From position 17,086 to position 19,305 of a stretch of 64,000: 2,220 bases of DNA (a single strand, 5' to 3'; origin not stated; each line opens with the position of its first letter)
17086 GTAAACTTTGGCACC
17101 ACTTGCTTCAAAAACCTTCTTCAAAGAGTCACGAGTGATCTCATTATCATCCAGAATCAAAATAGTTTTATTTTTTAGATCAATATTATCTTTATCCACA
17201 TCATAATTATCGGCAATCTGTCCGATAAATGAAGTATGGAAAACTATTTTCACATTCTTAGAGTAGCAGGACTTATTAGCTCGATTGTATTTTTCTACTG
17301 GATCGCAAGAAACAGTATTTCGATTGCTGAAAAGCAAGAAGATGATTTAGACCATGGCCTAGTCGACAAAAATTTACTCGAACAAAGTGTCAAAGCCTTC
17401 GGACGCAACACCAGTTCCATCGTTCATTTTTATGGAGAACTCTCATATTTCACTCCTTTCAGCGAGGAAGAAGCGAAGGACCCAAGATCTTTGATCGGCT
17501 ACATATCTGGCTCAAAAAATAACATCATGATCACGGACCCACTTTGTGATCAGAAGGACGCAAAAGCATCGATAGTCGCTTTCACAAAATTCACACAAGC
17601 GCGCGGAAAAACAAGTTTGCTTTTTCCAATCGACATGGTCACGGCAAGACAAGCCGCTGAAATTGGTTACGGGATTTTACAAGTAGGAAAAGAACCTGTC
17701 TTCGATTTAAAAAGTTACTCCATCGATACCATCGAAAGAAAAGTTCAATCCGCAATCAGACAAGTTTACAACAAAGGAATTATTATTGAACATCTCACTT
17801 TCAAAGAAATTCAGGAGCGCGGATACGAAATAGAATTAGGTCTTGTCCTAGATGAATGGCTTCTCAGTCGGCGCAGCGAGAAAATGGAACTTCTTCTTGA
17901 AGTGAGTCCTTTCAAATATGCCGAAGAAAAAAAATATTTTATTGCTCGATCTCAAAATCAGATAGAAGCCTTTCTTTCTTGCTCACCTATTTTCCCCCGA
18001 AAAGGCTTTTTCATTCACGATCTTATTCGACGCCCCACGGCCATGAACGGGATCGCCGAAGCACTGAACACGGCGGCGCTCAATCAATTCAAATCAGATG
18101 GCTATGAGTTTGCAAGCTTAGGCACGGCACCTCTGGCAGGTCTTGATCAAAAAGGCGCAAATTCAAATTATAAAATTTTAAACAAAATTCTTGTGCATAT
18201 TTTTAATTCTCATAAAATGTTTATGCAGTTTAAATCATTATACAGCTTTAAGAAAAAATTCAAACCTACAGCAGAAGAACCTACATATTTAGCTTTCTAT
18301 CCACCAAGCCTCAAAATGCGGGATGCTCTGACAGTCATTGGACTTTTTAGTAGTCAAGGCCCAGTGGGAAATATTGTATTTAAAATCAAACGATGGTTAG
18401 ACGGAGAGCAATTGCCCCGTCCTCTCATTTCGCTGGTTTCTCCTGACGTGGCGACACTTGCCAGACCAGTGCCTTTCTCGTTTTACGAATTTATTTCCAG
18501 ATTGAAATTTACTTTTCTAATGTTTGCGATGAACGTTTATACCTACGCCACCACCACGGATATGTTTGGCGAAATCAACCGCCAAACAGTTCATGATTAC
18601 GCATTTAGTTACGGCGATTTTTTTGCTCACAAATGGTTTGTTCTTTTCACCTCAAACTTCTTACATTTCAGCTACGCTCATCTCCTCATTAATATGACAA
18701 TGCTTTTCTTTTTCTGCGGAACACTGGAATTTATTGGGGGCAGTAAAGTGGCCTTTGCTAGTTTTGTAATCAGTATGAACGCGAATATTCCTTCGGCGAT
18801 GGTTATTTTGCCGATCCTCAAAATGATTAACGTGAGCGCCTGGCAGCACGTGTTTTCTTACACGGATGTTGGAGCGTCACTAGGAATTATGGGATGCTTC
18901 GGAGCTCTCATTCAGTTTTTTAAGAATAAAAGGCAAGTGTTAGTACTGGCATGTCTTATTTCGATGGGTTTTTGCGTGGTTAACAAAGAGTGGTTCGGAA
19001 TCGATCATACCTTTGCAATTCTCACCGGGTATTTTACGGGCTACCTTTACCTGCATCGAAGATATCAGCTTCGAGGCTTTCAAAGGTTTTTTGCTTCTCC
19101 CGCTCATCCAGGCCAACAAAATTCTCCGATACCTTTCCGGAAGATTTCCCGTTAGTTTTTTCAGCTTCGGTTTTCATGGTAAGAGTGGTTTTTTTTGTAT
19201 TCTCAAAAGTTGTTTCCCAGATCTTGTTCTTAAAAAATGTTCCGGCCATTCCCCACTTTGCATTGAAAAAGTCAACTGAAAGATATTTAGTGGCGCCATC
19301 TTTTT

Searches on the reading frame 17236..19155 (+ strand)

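Call 70: search_protein_families(library=pfam, proteins=[window:17236-19155:+], max_evalue=0.00001)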
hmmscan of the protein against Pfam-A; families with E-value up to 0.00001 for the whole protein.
window:17236-19155:+ (639 aa): 2 families
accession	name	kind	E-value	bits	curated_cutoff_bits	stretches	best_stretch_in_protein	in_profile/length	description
PF09924.15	LPG_synthase_C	-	2.2e-37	129.2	27.5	1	81-354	29-298/298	Phosphatidylglycerol lysyltransferase, C-terminal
PF01694.28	Rhomboid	-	1.5e-08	35.4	22.6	1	465-605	2-140/143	Rhomboid domain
